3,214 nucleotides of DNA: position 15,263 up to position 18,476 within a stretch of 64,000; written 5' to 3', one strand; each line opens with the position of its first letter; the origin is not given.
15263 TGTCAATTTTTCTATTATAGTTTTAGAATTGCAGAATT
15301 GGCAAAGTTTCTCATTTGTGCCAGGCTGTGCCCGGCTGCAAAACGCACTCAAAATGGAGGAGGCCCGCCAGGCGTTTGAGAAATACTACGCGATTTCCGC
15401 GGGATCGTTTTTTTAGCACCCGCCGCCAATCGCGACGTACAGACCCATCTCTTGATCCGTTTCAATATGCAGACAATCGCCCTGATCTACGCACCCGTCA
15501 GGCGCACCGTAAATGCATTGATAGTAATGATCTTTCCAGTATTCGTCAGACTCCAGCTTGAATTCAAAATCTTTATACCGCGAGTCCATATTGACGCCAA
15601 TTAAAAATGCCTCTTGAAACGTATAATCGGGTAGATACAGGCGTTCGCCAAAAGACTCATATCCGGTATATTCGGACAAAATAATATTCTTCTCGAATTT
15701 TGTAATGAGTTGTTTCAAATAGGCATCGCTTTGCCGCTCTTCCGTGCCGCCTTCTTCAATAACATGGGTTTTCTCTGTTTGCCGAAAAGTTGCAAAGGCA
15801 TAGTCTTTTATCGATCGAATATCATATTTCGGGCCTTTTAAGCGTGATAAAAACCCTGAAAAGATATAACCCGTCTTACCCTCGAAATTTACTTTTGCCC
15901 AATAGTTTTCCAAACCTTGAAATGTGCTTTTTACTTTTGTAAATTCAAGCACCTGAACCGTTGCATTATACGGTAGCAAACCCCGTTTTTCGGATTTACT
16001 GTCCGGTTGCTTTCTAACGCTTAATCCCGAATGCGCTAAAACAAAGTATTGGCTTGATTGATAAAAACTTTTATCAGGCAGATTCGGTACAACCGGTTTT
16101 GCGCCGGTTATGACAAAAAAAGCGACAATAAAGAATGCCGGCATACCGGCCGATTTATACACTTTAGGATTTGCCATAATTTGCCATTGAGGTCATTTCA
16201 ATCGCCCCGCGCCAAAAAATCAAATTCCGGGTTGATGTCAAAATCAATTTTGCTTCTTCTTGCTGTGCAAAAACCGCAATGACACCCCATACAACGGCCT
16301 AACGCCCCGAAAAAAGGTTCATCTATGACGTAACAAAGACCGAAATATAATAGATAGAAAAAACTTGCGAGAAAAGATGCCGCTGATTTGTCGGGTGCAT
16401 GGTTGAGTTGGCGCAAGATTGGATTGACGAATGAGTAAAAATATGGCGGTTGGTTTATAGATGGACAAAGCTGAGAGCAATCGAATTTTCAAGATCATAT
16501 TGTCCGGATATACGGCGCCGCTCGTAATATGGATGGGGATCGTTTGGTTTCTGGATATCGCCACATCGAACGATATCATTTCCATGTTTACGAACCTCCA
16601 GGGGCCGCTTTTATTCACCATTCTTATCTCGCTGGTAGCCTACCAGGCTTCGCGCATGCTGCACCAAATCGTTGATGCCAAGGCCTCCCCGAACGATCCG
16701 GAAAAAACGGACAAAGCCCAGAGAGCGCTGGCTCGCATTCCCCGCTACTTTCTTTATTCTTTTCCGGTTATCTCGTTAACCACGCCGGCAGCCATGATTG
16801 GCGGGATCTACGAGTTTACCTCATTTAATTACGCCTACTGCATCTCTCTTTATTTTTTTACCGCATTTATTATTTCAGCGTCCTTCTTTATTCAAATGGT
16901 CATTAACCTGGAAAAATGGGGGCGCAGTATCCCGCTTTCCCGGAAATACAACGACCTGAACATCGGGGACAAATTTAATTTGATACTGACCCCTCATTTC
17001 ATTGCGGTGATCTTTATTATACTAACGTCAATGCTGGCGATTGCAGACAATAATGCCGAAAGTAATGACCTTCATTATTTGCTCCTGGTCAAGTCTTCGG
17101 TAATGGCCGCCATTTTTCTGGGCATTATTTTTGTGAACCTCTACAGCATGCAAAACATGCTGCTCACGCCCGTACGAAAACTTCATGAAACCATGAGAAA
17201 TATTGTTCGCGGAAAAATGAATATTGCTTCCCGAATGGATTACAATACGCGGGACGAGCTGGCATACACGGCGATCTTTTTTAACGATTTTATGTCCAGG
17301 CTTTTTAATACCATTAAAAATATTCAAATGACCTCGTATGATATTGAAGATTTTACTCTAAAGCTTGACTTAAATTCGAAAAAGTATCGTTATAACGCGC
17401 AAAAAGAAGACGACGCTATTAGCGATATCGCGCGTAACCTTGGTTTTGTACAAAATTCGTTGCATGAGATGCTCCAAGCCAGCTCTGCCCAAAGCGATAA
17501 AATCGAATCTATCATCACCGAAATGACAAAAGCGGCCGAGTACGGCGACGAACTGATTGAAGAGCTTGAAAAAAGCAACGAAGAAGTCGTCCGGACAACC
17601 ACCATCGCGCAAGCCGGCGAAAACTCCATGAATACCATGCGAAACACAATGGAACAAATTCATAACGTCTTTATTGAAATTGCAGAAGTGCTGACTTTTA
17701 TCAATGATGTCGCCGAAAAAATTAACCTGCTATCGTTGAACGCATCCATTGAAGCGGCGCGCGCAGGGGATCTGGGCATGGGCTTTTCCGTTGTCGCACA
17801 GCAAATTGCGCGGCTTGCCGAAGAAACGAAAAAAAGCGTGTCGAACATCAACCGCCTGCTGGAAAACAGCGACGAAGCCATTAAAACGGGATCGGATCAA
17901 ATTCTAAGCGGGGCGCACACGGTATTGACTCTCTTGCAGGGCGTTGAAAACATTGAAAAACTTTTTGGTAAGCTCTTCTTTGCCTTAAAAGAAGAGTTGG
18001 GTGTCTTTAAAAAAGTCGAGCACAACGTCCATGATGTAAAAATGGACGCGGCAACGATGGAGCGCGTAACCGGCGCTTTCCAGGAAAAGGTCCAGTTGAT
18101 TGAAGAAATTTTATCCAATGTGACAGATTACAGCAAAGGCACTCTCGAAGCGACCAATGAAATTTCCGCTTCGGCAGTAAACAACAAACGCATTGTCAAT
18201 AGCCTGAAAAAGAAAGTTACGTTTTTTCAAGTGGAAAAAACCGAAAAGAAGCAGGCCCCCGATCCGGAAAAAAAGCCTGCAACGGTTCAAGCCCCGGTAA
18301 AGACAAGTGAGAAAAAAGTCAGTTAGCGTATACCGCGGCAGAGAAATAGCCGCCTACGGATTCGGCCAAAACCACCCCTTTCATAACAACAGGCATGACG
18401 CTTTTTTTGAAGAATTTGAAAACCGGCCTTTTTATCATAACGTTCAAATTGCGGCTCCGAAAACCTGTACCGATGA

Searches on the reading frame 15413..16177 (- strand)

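Call 3: search_protein_families(library=pfam, proteins=[window:15413-16177:-], max_evalue=0.1)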
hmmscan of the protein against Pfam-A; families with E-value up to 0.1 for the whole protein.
window:15413-16177:- (254 aa): 1 family
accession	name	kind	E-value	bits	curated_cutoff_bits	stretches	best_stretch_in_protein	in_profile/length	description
PF08239.17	SH3_3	-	4.1e-12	46.5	27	1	50-111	1-54/54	Bacterial SH3 domain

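Call 4: search_protein_families(library=ncbifam, proteins=[window:15413-16177:-], max_evalue=0.1)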
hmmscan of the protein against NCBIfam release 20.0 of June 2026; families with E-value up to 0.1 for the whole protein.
window:15413-16177:- (254 aa): 1 family
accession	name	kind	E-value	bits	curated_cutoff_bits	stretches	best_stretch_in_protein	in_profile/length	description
NF040678.1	EntFM_CwpFM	equivalog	0.0022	17.1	720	1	69-122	233-285/430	enterotoxin EntFM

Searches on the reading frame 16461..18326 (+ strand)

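Call 72: search_protein_families(library=ncbifam, proteins=[window:16461-18326:+], max_evalue=0.00001)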
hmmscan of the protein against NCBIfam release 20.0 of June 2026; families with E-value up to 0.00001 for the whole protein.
window:16461-18326:+ (621 aa): 7 families
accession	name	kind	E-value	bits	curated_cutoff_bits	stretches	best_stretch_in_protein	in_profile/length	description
NF058645.1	MCPCtpMPsAe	equivalog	1.3e-26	93.5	900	1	208-473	203-454/558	methyl-accepting chemotaxis protein CtpM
NF011622.0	PRK15048.1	equivalog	6.4e-22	78.4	900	1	380-570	332-512/553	methyl-accepting chemotaxis protein II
NF047851.1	MCPCitTducer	equivalog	4.8e-21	75.4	900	1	382-549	335-492/553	methyl-accepting chemotaxis citrate transducer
NF011615.0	PRK15041.1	equivalog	6.5e-21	74.6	947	1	192-591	180-530/554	methyl-accepting chemotaxis protein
NF007309.0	PRK09793.1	equivalog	2.1e-20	73.2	903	1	378-556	328-502/533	methyl-accepting chemotaxis protein IV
NF050802.1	AspChtxCcaA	equivalog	3.4e-15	55.5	1300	1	332-466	500-635/700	aspartate chemotaxis receptor CcaA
NF041847.1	transduc_aer2_vibrio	equivalog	4.6e-15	54.9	1200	1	338-585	529-784/804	aerotaxis transducer Aer2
